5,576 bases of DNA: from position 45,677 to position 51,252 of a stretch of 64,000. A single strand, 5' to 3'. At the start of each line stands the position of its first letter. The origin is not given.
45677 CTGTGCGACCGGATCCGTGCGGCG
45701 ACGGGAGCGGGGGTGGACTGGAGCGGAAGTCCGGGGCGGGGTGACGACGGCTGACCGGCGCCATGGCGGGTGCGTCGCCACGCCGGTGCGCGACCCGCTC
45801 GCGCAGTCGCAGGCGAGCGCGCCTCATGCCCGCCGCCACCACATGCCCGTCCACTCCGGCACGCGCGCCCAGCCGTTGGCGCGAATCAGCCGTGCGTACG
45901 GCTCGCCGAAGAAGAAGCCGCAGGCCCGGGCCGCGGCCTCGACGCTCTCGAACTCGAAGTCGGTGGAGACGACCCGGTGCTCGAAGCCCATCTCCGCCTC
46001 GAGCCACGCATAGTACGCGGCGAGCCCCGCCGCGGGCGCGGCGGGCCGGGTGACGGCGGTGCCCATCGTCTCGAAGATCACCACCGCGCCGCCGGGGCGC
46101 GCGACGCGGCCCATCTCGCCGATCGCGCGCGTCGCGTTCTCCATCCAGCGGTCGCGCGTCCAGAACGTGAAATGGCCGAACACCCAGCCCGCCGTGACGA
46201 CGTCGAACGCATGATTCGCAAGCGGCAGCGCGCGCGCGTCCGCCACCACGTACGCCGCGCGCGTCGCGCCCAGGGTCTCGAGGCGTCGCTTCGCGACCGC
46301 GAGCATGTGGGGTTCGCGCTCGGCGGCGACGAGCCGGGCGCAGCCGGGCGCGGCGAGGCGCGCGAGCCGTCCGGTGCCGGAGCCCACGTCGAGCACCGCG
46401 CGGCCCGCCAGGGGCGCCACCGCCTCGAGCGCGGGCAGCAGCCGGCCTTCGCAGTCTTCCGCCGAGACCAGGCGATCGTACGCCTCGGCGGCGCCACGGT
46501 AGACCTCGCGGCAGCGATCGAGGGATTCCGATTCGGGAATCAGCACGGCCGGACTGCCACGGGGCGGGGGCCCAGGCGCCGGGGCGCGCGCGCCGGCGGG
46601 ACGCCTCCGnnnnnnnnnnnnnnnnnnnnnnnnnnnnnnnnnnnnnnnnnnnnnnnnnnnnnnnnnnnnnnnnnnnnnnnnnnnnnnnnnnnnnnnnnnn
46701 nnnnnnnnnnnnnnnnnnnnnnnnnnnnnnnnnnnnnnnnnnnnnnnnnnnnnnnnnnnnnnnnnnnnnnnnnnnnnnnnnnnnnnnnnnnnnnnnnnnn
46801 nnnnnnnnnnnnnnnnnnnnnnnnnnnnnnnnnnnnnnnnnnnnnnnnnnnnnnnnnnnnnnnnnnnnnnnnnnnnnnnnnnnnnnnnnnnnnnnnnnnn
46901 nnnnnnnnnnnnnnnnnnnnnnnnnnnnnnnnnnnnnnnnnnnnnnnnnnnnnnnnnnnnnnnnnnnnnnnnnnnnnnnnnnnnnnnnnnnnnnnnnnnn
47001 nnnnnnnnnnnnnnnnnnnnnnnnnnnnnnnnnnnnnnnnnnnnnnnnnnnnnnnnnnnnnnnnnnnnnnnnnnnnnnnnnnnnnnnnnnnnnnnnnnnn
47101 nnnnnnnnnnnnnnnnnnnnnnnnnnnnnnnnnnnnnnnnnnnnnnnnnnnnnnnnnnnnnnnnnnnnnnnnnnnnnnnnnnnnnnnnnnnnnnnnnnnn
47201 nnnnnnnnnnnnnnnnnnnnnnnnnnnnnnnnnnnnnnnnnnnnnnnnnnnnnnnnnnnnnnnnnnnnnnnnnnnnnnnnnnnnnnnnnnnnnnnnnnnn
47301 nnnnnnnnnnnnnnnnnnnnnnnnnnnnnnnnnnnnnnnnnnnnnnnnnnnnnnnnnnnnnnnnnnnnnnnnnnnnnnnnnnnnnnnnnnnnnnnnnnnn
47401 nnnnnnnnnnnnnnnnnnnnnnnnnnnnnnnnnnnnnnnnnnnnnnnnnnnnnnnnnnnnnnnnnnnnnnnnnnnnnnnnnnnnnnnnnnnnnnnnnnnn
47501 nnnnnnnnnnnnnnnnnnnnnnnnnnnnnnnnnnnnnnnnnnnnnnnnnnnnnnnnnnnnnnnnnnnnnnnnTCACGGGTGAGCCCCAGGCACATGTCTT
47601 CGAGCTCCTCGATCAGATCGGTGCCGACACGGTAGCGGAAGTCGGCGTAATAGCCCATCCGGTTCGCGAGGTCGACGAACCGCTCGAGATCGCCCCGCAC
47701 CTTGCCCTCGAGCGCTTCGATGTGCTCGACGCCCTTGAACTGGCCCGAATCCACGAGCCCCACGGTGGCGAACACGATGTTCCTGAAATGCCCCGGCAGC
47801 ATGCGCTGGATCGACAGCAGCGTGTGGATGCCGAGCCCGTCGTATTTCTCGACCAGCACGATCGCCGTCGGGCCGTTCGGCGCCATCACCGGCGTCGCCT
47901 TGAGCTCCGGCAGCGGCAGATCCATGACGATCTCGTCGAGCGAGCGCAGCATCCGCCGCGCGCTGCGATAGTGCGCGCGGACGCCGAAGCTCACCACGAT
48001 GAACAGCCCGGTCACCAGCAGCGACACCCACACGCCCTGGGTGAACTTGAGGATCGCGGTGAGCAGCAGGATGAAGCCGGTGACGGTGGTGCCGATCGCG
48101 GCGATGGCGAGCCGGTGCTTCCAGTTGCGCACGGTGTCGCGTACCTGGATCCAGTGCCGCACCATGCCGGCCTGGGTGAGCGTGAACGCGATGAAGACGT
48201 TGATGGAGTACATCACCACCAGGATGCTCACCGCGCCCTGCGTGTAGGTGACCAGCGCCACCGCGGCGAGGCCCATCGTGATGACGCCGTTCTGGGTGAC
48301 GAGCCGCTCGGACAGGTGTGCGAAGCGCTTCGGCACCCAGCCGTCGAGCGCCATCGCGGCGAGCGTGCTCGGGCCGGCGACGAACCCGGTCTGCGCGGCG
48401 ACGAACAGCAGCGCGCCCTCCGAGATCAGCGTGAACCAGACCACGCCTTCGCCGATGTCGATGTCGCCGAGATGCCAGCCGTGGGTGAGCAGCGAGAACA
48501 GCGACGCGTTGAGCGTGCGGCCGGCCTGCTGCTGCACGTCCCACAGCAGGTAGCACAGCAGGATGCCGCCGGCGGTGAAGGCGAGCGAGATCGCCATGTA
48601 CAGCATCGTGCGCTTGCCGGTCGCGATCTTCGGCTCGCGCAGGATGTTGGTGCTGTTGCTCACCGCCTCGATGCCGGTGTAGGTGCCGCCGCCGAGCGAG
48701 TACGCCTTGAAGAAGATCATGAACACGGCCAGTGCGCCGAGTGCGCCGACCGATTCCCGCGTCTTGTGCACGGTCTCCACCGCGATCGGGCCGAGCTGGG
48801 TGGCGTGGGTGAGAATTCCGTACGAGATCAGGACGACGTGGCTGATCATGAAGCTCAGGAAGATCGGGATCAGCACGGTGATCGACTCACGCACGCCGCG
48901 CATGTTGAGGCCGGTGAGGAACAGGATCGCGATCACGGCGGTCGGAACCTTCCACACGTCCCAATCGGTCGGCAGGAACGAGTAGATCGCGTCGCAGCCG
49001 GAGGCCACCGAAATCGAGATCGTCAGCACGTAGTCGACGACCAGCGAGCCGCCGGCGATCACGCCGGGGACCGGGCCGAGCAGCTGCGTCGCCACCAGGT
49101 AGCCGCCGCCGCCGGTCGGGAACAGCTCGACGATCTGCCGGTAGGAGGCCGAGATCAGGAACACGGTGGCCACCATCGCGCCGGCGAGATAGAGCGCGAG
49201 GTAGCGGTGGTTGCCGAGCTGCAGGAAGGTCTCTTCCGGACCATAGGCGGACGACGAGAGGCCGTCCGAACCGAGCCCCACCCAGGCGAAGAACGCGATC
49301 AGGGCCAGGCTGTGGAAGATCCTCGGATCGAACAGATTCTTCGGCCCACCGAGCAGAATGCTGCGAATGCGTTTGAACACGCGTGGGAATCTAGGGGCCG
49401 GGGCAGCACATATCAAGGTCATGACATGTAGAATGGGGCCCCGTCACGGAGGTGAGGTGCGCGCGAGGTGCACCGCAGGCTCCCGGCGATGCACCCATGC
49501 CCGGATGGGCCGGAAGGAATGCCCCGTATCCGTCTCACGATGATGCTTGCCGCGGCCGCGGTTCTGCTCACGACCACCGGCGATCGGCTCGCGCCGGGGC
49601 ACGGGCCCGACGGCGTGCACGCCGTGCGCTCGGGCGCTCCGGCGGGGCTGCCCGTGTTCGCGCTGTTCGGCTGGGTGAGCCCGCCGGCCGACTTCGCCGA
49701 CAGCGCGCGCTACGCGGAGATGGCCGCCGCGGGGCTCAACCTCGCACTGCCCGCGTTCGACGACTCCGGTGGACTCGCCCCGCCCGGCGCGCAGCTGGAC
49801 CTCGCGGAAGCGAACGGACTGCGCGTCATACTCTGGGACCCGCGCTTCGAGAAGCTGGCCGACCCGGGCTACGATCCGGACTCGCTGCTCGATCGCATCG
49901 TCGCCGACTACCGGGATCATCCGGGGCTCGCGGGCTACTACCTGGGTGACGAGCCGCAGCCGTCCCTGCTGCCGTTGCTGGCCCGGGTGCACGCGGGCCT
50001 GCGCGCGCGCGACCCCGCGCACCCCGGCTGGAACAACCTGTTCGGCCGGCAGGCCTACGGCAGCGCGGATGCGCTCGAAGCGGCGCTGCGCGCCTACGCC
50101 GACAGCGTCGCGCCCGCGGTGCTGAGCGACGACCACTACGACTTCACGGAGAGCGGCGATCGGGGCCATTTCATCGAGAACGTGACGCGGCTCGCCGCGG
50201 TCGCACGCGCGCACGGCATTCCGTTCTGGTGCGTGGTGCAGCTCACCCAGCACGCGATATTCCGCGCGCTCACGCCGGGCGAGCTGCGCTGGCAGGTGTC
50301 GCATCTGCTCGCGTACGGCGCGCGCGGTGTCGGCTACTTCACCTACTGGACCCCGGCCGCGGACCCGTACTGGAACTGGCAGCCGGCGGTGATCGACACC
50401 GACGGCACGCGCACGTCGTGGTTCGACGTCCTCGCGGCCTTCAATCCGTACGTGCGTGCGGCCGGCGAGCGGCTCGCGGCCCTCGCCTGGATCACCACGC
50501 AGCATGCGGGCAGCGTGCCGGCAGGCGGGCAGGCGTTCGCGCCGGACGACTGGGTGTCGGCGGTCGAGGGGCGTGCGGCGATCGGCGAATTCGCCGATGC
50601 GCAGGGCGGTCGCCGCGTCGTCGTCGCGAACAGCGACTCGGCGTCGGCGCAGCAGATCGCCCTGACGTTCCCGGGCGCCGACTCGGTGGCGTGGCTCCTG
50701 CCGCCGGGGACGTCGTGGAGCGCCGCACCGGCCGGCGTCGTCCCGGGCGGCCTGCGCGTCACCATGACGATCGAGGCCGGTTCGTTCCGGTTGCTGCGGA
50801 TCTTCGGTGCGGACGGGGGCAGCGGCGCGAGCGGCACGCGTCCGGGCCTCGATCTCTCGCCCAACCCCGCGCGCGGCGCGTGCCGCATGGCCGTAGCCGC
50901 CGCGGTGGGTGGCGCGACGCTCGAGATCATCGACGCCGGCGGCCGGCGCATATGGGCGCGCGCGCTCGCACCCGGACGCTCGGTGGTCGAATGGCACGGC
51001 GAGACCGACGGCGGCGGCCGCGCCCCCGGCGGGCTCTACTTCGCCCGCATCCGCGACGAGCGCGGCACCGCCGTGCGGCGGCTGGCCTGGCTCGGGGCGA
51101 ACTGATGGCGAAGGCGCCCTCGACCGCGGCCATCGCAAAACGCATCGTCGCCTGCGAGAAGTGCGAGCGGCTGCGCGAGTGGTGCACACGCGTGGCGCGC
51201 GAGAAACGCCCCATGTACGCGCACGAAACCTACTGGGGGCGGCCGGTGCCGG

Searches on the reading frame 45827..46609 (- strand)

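Call 68: search_protein_families(library=pfam, proteins=[window:45827-46609:-], max_evalue=0.001)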
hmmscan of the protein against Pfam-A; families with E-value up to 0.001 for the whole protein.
window:45827-46609:- (261 aa): 7 families
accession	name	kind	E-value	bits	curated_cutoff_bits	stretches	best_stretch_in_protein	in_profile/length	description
PF08241.18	Methyltransf_11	-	1.7e-19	70.7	21.2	1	73-178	1-95/95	Methyltransferase domain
PF13649.12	Methyltransf_25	-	5.6e-18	65.9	27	1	72-174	1-97/97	Methyltransferase domain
PF01209.24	Ubie_methyltran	-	1.4e-12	47.9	20.1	1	63-217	42-184/233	ubiE/COQ5 methyltransferase family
PF13847.12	Methyltransf_31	-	3.3e-12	46.7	27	1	69-178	4-109/145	Methyltransferase domain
PF08242.18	Methyltransf_12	-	5.6e-10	40.3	30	1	73-174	1-96/98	Methyltransferase domain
PF13489.12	Methyltransf_23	-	1e-05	25.8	27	1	61-183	13-120/164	Methyltransferase domain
PF01135.25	PCMT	-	0.00024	21.4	20.3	1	44-127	52-135/210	Protein-L-isoaspartate(D-aspartate) O-methyltransferase (PCMT)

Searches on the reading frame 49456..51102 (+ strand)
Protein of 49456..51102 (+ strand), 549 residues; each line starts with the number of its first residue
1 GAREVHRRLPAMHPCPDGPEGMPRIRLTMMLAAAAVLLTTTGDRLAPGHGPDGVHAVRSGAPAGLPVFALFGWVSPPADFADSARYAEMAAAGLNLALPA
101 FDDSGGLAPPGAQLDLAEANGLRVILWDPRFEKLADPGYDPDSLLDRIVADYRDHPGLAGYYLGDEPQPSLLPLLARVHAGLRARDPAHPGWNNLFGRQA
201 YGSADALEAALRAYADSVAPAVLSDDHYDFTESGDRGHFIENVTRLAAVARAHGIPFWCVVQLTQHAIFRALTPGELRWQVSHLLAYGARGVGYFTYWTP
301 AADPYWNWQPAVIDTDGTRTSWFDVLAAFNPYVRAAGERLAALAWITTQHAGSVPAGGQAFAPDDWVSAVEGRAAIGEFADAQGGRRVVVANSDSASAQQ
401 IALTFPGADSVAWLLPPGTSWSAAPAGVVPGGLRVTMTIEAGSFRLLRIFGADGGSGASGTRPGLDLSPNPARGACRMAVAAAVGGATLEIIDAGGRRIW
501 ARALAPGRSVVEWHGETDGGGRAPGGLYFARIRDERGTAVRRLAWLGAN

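Call 68: search_protein_families(library=pfam, proteins=[window:49456-51102:+], max_evalue=0.001)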
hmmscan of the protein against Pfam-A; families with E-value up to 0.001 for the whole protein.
window:49456-51102:+ (549 aa): 1 family
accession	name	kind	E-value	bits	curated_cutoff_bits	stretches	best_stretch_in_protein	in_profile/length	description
PF13860.13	FlgD_ig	-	0.00018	21.8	27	1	473-530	11-71/79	FlgD Ig-like domain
